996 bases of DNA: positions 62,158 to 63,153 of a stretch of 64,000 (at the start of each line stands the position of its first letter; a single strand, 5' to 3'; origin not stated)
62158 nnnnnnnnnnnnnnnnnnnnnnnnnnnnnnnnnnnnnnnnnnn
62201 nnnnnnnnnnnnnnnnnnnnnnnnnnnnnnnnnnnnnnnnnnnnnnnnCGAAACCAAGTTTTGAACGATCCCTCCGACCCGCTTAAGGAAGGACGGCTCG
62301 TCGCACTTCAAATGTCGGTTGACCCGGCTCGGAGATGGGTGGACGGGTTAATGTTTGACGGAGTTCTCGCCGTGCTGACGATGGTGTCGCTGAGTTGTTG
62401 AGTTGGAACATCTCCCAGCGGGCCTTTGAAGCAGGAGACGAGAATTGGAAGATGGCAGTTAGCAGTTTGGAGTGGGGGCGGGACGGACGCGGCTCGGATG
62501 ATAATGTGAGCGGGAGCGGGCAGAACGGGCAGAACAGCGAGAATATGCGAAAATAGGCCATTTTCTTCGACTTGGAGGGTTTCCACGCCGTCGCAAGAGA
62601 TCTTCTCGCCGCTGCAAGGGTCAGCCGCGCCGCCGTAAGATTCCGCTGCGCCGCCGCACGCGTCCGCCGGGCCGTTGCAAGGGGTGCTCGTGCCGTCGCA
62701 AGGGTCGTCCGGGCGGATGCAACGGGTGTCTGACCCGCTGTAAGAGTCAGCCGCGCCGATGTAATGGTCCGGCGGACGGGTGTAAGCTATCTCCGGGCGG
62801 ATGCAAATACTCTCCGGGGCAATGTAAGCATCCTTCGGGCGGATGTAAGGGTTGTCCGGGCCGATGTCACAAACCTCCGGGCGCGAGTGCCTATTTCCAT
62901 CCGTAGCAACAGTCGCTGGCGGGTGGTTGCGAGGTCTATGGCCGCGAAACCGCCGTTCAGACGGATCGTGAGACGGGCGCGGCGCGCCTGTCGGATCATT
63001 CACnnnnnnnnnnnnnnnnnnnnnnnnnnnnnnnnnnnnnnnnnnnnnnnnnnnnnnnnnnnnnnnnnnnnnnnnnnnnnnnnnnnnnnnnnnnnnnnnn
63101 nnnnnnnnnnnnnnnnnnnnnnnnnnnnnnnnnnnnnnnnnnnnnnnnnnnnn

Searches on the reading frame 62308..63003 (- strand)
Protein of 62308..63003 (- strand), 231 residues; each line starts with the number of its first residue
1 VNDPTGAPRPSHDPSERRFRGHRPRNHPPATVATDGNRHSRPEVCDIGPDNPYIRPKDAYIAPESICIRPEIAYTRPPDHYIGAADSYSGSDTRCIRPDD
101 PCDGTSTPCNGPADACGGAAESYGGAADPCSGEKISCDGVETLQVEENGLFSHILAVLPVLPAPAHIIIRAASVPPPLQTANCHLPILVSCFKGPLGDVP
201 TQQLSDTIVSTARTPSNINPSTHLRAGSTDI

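Call 7: find_encoding_contigs(protein=window:62308-63003:-, flank=10000, max_places=10)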
Protein window:62308-63003:- (231 aa): 3 contigs read that carry it; 3 places shown.
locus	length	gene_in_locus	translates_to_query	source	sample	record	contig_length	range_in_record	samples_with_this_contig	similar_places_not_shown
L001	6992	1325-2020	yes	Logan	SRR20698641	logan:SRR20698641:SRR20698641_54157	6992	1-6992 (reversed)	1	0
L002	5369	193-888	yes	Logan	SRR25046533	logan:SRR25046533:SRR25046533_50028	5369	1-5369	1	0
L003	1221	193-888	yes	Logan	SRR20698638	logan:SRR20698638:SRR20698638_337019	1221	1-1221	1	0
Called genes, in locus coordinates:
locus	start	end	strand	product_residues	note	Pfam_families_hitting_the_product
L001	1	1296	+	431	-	?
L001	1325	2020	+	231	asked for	-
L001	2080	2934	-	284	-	PF13371:TPR_9 (faint)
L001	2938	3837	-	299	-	-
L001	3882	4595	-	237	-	-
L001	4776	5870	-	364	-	PF00515:TPR_1 (faint), PF07719:TPR_2 (faint), PF09613:HrpB1_HrpK (faint), PF13424:TPR_12 (faint), PF13176:TPR_7 (faint), PF13414:TPR_11 (faint), PF13428:TPR_14 (faint), PF13429:TPR_15 (faint), +1 more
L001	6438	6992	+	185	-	?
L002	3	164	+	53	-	?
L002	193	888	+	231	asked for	-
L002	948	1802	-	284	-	PF13371:TPR_9 (faint)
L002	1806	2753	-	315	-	-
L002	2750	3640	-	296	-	-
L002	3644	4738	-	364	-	PF00515:TPR_1 (faint), PF07719:TPR_2 (faint), PF09613:HrpB1_HrpK (faint), PF13424:TPR_12 (faint), PF13176:TPR_7 (faint), PF13414:TPR_11 (faint), PF13428:TPR_14 (faint), PF13429:TPR_15 (faint), +1 more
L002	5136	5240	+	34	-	-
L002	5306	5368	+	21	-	?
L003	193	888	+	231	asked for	-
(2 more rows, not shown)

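Call 10: find_homologous_proteins(query=window:62308-63003:-, max_evalue=0.01)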
Query window:62308-63003:- (231 aa): 1 proteins with E <= 0.01 among 395 candidates.
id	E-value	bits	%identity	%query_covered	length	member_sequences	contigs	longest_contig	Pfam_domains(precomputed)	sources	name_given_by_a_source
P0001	1.8e-153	527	100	100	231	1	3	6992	-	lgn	-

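Call 12: find_related_loci(query=L001:1-1296:+, collection=genome_contigs, flank=6000)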
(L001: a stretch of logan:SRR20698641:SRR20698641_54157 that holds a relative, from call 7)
Query L001:1-1296:+ (431 aa) in genome_contigs; peptide patterns used: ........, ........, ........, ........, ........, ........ (x = any residue, [..] = any of these).
59 stretches matched a pattern; 37 encode a relative of the query (tblastn E <= 1e-3); 37 distinct loci.
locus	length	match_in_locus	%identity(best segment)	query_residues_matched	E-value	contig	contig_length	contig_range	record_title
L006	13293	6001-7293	91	1-431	0e+0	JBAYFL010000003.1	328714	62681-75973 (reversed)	MAG: Verrucomicrobiia bacterium isolate SO_2016_GW1_10 scaffold00039_OW334_2016, whole genome shotgun sequence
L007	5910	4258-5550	86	1-431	0e+0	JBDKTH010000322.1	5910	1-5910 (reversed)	MAG: Thermoguttaceae bacterium isolate 6_bin.231_R1 c_000000261494, whole genome shotgun sequence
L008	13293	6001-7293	86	1-431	0e+0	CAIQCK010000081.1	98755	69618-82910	uncultured bacterium isolate AM-2014_bin-0333 genome assembly, contig: bin-0333:081/126, whole genome shotgun sequence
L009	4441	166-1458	84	1-431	0e+0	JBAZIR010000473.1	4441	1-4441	MAG: Verrucomicrobiia bacterium isolate SO_2017_LW4_10 scaffold_39225_c1_LW137-91_2017, whole genome shotgun sequence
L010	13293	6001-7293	84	1-431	0e+0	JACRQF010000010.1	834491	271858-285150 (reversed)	MAG: Verrucomicrobia bacterium isolate NC_groundwater_2006_Pr3_S-0.65um_64_6 SR2-18-Sp65_coassembly_scaffold_102691, who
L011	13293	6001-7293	84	1-431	0e+0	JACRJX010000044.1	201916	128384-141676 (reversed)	MAG: Verrucomicrobia bacterium isolate NC_groundwater_1840_Pr3_B-0.1um_61_25 SR-2_scaffold_141_3817099, whole genome sho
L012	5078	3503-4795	83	1-431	0e+0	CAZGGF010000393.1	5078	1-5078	MAG TPA_asm: uncultured Verrucomicrobiota bacterium isolate SRP293105_co1_5 genome assembly, contig: k141_1559442, whole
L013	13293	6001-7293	82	1-431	0e+0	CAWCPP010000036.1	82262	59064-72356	MAG: uncultured Planctomycetaceae bacterium isolate MFD09495.bin.1.19 genome assembly, contig: contig_5558, whole genome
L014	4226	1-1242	82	18-431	0e+0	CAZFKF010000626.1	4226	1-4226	MAG TPA_asm: uncultured Planctomycetaceae bacterium isolate binchicken_co20_427 genome assembly, contig: NODE_37357_leng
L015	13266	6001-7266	68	1-422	0e+0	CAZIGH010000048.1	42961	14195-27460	MAG TPA_asm: uncultured Verrucomicrobiaceae bacterium isolate SRP290908_co2_392 genome assembly, contig: NODE_1034_lengt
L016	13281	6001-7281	67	1-431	0e+0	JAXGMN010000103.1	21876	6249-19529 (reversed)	MAG: Thermoguttaceae bacterium isolate AnMBR.bin233 bin233_103, whole genome shotgun sequence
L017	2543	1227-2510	64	1-431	0e+0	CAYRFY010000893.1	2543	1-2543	MAG TPA_asm: uncultured Armatimonadia bacterium isolate binchicken_co39_10 genome assembly, contig: NODE_79650_length_25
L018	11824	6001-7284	62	1-431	0e+0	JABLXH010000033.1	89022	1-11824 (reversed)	MAG: Armatimonadota bacterium isolate Ch33 contig33, whole genome shotgun sequence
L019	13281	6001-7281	62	1-430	2e-179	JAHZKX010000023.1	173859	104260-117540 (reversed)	MAG: Planctomycetota bacterium isolate O_S4.2_bin.8 k141_351560, whole genome shotgun sequence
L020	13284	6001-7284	60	1-430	3e-169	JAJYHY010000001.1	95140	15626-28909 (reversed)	MAG: bacterium isolate DBS2-1.bin101 NODE_391_length_95140_cov_1.561818, whole genome shotgun sequence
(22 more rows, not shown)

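Call 17: find_related_loci(query=window:62308-63003:-, collection=metagenome_contigs, flank=6000)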
Query window:62308-63003:- (231 aa) in metagenome_contigs; peptide patterns used: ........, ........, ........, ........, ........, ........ (x = any residue, [..] = any of these).
106 stretches matched a pattern, but none encodes a relative of the query by tblastn (E <= 1e-3).

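Call 22: find_related_loci(query=L001:1-1296:+, collection=metagenome_contigs, flank=4000)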
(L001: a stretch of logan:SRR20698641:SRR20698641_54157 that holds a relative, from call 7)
Query L001:1-1296:+ (431 aa) in metagenome_contigs; peptide patterns used: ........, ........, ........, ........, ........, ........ (x = any residue, [..] = any of these).
71 stretches matched a pattern; 31 encode a relative of the query (tblastn E <= 1e-3); 31 distinct loci.
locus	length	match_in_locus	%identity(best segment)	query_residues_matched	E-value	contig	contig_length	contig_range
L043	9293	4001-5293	91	1-431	0e+0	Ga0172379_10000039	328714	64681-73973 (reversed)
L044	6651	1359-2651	89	1-431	0e+0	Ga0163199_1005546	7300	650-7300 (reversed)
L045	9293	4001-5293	86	1-431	0e+0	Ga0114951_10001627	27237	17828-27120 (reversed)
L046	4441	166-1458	84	1-431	0e+0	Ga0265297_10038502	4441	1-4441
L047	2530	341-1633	85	1-431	0e+0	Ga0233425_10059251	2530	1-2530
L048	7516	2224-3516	85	1-431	0e+0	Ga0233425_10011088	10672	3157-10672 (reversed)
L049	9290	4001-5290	68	1-431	0e+0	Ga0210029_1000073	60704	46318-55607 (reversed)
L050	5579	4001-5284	65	1-431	0e+0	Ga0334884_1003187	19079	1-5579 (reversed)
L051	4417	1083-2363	64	1-430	0e+0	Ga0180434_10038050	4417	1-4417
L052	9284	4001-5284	62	1-431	2e-180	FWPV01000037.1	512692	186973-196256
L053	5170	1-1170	65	38-431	4e-171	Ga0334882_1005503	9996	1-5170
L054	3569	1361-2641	61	1-430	5e-177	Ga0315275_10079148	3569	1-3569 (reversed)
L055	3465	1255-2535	57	1-430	3e-164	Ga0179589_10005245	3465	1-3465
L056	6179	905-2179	55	1-428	3e-153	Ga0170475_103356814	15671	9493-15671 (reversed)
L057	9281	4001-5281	62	1-430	8e-180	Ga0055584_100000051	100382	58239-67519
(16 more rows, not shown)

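Call 31: search_protein_representatives(protein=window:62308-63003:-)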
Query: 231 residues. Proteins with E-value up to 0.001 (for the whole library): 6; up to 1e-10: 2; up to 1e-30: 1. The best 6 are listed.
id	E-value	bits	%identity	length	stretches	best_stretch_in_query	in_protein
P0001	5.6e-154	527.4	100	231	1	1-231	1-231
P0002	6.2e-15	72.1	36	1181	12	86-132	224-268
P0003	3.9e-06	43.3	38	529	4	49-101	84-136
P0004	7.5e-05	39.1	34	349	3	83-141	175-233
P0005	2.8e-04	37.2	41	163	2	39-78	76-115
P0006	9.5e-04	35.4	34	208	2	28-88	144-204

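Call 32: search_protein_families(library=pfam, proteins=[window:62308-63003:-, L001:1-1296:+], max_evalue=1)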
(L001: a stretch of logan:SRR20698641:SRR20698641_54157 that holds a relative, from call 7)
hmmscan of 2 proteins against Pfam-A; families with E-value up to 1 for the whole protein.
window:62308-63003:- (231 aa): 0 families

L001:1-1296:+ (431 aa): 1 family
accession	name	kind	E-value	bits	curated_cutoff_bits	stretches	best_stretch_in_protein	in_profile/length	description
PF03629.24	SASA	-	2.7e-08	34.1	24.8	1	1-100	122-222/226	Carbohydrate esterase, sialic acid-specific acetylesterase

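Call 35: find_homologous_proteins(query=P0005, max_evalue=0.01)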
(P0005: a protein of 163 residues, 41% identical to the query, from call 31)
Query P0005 (163 aa): 1 proteins with E <= 0.01 among 1558 candidates.
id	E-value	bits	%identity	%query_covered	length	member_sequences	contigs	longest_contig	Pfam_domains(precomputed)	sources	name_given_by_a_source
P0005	4.2e-104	364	100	100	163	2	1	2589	-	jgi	jgi:hypothetical protein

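Call 37: find_encoding_contigs(protein=P0005, flank=3000)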
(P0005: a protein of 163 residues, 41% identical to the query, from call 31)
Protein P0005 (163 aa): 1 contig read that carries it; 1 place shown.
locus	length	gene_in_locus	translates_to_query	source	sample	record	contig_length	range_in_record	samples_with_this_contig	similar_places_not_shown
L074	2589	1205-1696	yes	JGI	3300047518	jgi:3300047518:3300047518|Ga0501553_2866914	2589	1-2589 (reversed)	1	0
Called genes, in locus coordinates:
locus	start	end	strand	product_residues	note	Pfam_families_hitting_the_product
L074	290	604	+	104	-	PF00076:RRM_1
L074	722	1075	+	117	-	PF14559:TPR_19 (weak)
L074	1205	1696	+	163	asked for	-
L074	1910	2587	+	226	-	?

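Call 41: search_protein_families(library=pfam, proteins=[L074:1145-1753:-], max_evalue=10)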
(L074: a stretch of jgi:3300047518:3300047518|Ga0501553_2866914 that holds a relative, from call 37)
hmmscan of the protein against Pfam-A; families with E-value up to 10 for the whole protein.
L074:1145-1753:- (202 aa): 32 families (the best 25 are shown)
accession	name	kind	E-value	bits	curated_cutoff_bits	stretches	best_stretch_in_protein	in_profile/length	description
PF04728.18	LPP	-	6.1e-11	42.9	29.1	3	2-32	1-31/53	Lipoprotein leucine-zipper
PF02183.23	HALZ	-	6.2e-06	26.7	28.1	3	39-70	8-39/43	Homeobox associated leucine zipper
PF05531.17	NPV_P10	-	6.3e-06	27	29.8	1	29-67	18-59/75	Nucleopolyhedrovirus P10 protein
PF04513.17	Baculo_PEP_C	-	9.2e-05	23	38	1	4-93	34-121/140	Baculovirus polyhedron envelope protein, PEP, C terminus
PF06103.16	DUF948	-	0.00035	21.1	37.2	2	21-69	25-73/89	Bacterial protein of unknown function (DUF948)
PF23991.1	DUF7310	-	0.00039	21.3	40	4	24-78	13-65/83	Coiled-coil region of unknown function (DUF7310)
PF05377.16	FlaC_arch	-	0.00044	21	27.8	1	2-39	1-38/55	Flagella accessory protein C (FlaC)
PF16378.10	DUF4988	-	0.00051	20.3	30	2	34-61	8-35/183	Domain of unknown function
PF10805.13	DUF2730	-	0.0014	19.1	24.9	1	35-77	39-83/102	Protein of unknown function (DUF2730)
PF25014.1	NET2A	-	0.0015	18.9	33.1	2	2-63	126-187/235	NET2A-like domain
PF07798.16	CCDC90-like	-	0.0016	18.8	33.5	2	35-55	63-91/175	Coiled-coil domain-containing protein 90-like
PF10473.14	CENP-F_leu_zip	-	0.0025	18.3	34.5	2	26-106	28-108/140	Leucine-rich repeats of kinetochore protein Cenp-F/LEK1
PF01166.23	TSC22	-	0.0027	18.2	30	0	91-129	13-47/57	TSC-22/dip/bun family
PF19111.5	DUF5798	-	0.0029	18.2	27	1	19-48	26-55/89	Family of unknown function (DUF5798)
PF07889.17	DUF1664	-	0.0041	17.6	34.6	2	49-102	65-118/124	Protein of unknown function (DUF1664)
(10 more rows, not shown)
